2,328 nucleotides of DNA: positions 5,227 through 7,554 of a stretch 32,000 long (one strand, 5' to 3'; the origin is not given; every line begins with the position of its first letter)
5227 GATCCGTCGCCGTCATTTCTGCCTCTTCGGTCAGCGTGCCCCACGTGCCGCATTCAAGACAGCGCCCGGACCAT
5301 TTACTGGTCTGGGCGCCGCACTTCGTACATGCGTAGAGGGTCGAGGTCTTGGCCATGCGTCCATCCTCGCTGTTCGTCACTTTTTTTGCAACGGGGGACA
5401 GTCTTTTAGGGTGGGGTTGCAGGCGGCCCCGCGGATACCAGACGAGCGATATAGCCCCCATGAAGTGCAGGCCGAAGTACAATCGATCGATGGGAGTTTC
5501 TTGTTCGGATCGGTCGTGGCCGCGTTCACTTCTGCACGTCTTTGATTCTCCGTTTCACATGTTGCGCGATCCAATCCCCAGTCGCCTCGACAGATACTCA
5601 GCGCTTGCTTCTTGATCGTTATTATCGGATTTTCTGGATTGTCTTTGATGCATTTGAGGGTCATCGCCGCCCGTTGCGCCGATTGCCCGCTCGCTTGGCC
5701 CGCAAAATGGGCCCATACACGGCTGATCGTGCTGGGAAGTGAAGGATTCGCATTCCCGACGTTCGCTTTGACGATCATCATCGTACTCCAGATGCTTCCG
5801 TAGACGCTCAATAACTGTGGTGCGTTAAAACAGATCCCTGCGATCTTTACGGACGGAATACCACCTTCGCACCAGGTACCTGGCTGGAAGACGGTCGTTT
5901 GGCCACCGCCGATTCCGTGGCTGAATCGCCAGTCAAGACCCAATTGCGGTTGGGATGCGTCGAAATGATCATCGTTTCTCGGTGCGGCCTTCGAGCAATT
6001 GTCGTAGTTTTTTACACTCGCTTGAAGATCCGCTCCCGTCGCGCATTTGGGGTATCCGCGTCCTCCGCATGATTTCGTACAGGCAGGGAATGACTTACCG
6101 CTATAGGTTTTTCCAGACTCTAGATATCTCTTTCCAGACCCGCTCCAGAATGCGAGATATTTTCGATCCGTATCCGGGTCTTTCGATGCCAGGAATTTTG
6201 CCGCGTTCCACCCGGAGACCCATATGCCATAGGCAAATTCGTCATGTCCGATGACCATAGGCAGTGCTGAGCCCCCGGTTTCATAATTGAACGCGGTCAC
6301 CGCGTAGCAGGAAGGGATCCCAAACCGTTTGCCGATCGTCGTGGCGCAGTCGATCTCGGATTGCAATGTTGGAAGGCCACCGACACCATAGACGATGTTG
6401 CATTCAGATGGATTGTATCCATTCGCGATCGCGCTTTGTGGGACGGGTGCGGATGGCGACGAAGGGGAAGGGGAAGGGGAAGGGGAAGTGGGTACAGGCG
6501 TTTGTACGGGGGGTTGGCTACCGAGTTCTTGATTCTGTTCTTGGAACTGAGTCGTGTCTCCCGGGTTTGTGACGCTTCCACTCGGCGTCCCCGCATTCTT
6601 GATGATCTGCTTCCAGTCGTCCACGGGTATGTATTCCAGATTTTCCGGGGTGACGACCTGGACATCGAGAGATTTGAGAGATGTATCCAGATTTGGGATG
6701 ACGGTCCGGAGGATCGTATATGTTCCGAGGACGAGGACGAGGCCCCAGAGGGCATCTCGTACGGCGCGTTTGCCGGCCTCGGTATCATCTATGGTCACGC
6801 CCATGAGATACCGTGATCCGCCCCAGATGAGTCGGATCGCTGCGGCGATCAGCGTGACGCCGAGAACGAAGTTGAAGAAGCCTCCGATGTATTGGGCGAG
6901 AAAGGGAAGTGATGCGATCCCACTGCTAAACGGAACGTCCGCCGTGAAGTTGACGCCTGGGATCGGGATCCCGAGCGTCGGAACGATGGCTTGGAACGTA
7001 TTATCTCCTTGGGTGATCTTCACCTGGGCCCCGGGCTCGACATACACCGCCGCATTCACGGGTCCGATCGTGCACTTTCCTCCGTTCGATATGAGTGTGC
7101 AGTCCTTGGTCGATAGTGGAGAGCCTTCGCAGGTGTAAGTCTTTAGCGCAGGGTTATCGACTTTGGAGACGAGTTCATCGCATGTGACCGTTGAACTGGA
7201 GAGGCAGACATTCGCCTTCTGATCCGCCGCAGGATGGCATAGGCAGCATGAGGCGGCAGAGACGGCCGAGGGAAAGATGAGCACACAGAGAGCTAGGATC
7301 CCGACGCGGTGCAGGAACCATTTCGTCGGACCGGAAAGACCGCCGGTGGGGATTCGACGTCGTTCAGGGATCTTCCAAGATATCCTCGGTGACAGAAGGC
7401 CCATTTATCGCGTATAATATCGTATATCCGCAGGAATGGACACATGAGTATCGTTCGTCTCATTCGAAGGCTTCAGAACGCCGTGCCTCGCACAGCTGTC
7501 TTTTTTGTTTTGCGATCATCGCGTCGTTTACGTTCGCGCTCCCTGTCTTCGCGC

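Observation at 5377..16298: Three paralogous 'pilin anchor + exo-enzyme' fusions with a DsbA, a PD40 propeller and a giant tail-anchored protein: candidate undescribed envelope system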

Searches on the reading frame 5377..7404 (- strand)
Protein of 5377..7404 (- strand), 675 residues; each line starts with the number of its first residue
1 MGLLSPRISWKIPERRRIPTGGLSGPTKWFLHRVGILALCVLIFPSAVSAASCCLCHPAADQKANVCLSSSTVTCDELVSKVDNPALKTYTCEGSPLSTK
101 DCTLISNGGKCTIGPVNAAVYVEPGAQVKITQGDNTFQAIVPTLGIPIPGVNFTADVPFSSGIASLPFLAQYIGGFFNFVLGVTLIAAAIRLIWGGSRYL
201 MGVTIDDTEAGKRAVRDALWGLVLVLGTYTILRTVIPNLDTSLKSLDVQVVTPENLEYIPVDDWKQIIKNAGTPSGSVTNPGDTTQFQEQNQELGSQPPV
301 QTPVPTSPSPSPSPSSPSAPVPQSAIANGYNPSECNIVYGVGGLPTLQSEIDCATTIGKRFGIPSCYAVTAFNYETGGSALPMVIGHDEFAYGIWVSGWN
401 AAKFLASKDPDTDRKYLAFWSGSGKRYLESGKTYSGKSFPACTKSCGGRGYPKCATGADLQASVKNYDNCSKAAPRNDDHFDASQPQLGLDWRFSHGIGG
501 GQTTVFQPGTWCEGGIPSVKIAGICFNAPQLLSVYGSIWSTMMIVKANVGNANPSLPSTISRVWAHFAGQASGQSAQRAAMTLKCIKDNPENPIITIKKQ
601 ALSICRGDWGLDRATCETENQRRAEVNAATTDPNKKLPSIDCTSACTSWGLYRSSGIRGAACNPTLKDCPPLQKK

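Call 4: search_protein_families(library=pfam, proteins=[window:5377-7404:-], max_evalue=0.1)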
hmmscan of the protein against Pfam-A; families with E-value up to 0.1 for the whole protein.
window:5377-7404:- (675 aa): 0 families

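Call 5: search_protein_families(library=ncbifam, proteins=[window:5377-7404:-], max_evalue=0.1)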
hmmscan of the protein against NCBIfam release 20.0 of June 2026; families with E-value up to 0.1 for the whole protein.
window:5377-7404:- (675 aa): 0 families

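Call 87: search_protein_families(library=padloc, proteins=[window:5377-7404:-], max_evalue=0.01)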
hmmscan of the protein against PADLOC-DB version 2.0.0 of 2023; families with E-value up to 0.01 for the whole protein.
window:5377-7404:- (675 aa): 0 families

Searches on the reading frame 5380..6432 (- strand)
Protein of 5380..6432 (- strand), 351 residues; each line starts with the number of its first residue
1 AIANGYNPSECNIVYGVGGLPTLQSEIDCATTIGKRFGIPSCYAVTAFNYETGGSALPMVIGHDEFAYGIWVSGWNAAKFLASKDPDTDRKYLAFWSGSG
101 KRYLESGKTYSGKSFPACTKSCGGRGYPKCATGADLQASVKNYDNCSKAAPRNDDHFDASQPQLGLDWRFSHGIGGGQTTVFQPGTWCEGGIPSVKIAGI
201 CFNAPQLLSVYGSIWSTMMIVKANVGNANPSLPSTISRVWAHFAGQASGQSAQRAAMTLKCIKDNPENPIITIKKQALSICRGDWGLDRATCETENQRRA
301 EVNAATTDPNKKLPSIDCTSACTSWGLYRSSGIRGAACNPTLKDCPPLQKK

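Call 40: search_solved_structures(query=A3, max_evalue=1, show_alignments=2)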
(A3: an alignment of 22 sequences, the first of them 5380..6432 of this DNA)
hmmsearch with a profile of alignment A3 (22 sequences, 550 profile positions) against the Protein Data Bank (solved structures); distinct sequences matched with E-value up to 1: 1.
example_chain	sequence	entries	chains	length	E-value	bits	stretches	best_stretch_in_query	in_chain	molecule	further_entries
6f36_M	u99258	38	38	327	0.47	12.3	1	100-144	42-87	Mitochondrial ATP synthase subunit 6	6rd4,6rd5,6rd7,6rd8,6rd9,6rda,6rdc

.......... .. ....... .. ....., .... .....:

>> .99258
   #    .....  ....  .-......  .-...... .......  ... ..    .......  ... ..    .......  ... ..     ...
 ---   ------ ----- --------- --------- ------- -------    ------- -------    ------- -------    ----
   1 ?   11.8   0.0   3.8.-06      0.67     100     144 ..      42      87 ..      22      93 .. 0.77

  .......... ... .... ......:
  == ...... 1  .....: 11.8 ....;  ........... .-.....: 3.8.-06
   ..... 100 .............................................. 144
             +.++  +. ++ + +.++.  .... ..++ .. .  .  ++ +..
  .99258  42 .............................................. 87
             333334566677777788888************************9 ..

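Call 50: predict_structure(alignment_id=A3)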
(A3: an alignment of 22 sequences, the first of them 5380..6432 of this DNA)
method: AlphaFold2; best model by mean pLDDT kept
length: 351 residues; sequences in the alignment: 22
mean_pLDDT: 86.8   pTM: 0.85
mean pLDDT of the five models: 86.8, 86.3, 85.1, 84.6, 84.6
residues with pLDDT >= 90: 222; 70-90: 82; 50-70: 25; < 50: 22
segments of 3 or more residues with pLDDT < 50: 1-3, 334-344, 346-351
pLDDT, mean of each block of 10 residues (from residue 1): 73 89 95 97 96 85 85 79 89 76 94 92 74 90 91 93 95 94 91 93 95 96 97 98 87 96 96 90 84 95 96 92 59 49 43 33
secondary structure, 60 per line:
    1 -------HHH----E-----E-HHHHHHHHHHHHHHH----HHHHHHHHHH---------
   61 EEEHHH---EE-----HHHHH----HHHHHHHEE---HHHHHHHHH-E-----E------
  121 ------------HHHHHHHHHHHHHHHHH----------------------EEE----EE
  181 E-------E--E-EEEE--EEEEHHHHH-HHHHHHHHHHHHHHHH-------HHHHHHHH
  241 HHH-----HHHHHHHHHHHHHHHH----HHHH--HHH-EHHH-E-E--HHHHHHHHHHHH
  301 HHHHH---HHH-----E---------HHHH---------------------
elements in order: H23-37 H42-51 E61-63 H77-81 H86-92 H98-106 H133-149 E172-174 E179-181 E194-197 E200-203 H204-208 H210-225 H233-243 H249-264 H269-272 H289-305 H327-330

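Call 53: fold_search(model_id=the predicted structure, library=pdb)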
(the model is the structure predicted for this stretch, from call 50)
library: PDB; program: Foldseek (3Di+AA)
matches with E <= 10: 17; with E <= 0.001: 0
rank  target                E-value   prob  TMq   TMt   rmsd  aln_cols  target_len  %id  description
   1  5ao8_A                1.3e+00  0.02  0.13  0.13  21.8       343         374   12  Crystal Structure of SltB3 from Pseudomonas aeruginosa in complex with NAG-NAM-pentapeptide (released 2016-07-20)
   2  7u07_A                2.1e+00  0.03  0.12  0.12  14.3       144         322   10  Crystal structure of queuine salvage enzyme DUF2419, apo form (released 2022-12-21)
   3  5anz                  4.4e+00  0.01  0.10  0.10  20.5       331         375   10  Crystal Structure of SltB3 from Pseudomonas aeruginosa. (released 2016-07-20)
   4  7q4s_AAA              5.2e+00  0.06  0.24  0.40  10.9       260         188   11  Structure of the Pseudomonas aeruginosa bacteriophage JG004 endolysin Pae87, apo form. (released 2022-02-23)
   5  2fji_1                5.5e+00  0.01  0.10  0.09  25.0       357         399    9  Crystal structure of the C-terminal domain of the exocyst subunit Sec6p (released 2006-05-16)
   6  9udh                  5.8e+00  0.04  0.11  0.22  14.6       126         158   15  bacteriophage lytic transglycosidase (released 2026-04-08)
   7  6shm_A                6.9e+00  0.01  0.09  0.09  12.5       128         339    9  An inactive (D136A and D137A) variant of alpha-1,6-mannanase, GH76A of Salegentibacter sp. HEL1_6 in complex with alph (released 2020-09-09)
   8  4usz                  6.9e+00  0.00  0.10  0.09  22.0       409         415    9  Crystal structure of the first bacterial vanadium dependant iodoperoxidase (released 2014-10-08)
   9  9d9z_B                7.7e+00  0.01  0.11  0.02  20.9       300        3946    9  Structure of human UBR4-KCMF1-CaM E3 ligase complex (Silencing Factor of the Integrated stress response, SiFI) (released 2025-06-11)
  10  8s89                  8.1e+00  0.01  0.08  0.07  14.0        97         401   15  Efficient and scalable protein design using a relaxed sequence space (released 2024-10-16)
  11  8y1x_A                8.1e+00  0.00  0.11  0.08  24.2       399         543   10  Cryo-EM structure of the aspartate:alanine antiporter AspT WT (released 2025-01-29)
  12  1lz5                  8.6e+00  0.02  0.12  0.25   7.6        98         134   16  STRUCTURAL AND FUNCTIONAL ANALYSES OF THE ARG-GLY-ASP SEQUENCE INTRODUCED INTO HUMAN LYSOZYME (released 1993-10-31)
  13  6s4m                  9.1e+00  0.01  0.08  0.07   9.3        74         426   15  Crystal structure of the human organic anion transporter MFSD10 (TETRAN) (released 2020-05-13)
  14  6shd_A                9.1e+00  0.01  0.08  0.08  17.6       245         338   11  Structure of the GH76A alpha-1,6-mannanase from Salegentibacter sp. HEL1_6 (released 2020-08-26)
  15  3lvr                  9.6e+00  0.01  0.14  0.12  17.1       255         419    7  The crystal structure of ASAP3 in complex with Arf6 in transition state soaked with Calcium (released 2010-06-09)
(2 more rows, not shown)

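Call 60: fold_search(model_id=the predicted structure, library=viral)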
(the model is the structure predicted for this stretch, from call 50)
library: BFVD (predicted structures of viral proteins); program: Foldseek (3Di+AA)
matches with E <= 10: 61; with E <= 0.001: 0
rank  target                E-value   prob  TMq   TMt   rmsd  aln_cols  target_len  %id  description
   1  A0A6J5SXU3            2.4e-01  0.72  0.27  0.46  10.9       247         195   10  LT_GEWL domain containing protein [uncultured Caudovirales phage]
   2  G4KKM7                4.4e-01  0.05  0.11  0.15  16.2       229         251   13  (no name in the UniProt tables at hand)
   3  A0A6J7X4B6            6.5e-01  0.02  0.10  0.07  25.8       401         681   12  Injection protein (Fragment) [uncultured Caudovirales phage]
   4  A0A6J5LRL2            7.7e-01  0.38  0.26  0.46  14.7       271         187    8  Transglycosylase SLT domain 1 [uncultured Caudovirales phage]
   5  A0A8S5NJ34            9.6e-01  0.04  0.11  0.09  18.9       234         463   12  Lysin [Siphoviridae sp. ctK0l2]
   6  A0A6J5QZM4            1.0e+00  0.23  0.15  0.28   4.8        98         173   16  LT_GEWL domain containing protein [uncultured Caudovirales phage]
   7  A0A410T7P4            1.2e+00  0.21  0.21  0.31  13.0       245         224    8  Transglycosylase SLT domain-containing protein [Campylobacter phage CP20]
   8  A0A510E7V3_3          2.0e+00  0.12  0.17  0.06   7.3       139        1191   12  (no name in the UniProt tables at hand)
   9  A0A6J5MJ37            2.1e+00  0.08  0.19  0.22  16.4       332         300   10  Transglycosylase SLT domain-containing protein [uncultured Caudovirales phage]
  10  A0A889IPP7            2.3e+00  0.03  0.13  0.09  17.9       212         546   17  (no name in the UniProt tables at hand)
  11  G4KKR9                2.6e+00  0.14  0.14  0.20   3.3        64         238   16  (no name in the UniProt tables at hand)
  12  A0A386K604            2.8e+00  0.14  0.13  0.25   4.4        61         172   10  Putative lytic transglycosylase [Dickeya phage vB_DsoM_JA11]
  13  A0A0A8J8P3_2          2.8e+00  0.08  0.26  0.11  12.0       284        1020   12  Glycoside hydrolase family 19 catalytic domain-containing protein [Ralstonia phage RSL2]
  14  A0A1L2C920            2.9e+00  0.01  0.09  0.06  22.8       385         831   13  Peptidoglycan hydrolase [Pseudomonas phage ZC03]
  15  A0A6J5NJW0            3.3e+00  0.16  0.23  0.43  10.3       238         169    7  LT_GEWL domain containing protein [uncultured Caudovirales phage]
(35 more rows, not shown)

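Call 72: search_protein_families(library=pfam, alignment_id=A3, max_evalue=0.05)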
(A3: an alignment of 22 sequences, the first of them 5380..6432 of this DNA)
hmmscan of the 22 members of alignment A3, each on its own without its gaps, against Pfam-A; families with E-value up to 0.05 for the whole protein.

A. member 1, window:5380-6432:- (351 aa): 0 families

B. families by the number of members that match (of 22 scanned): 6 families
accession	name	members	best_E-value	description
PF18895.5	T4SS_pilin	21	1.9e-07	Type IV secretion system pilin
PF04956.18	TrbC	4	5.2e-05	TrbC/VIRB2 pilin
PF19172.5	DUF5854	1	0.0065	Family of unknown function (DUF5854)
PF01464.25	SLT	1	0.013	Transglycosylase SLT domain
PF23396.1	DUF7103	1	0.014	Family of unknown function (DUF7103)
PF23416.1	DUF7107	1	0.029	Domain of unknown function (DUF7107)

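Call 88: search_protein_families(library=phrogs, proteins=[window:5380-6432:-], max_evalue=0.01)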
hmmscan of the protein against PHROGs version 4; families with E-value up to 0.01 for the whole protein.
window:5380-6432:- (351 aa): 0 families
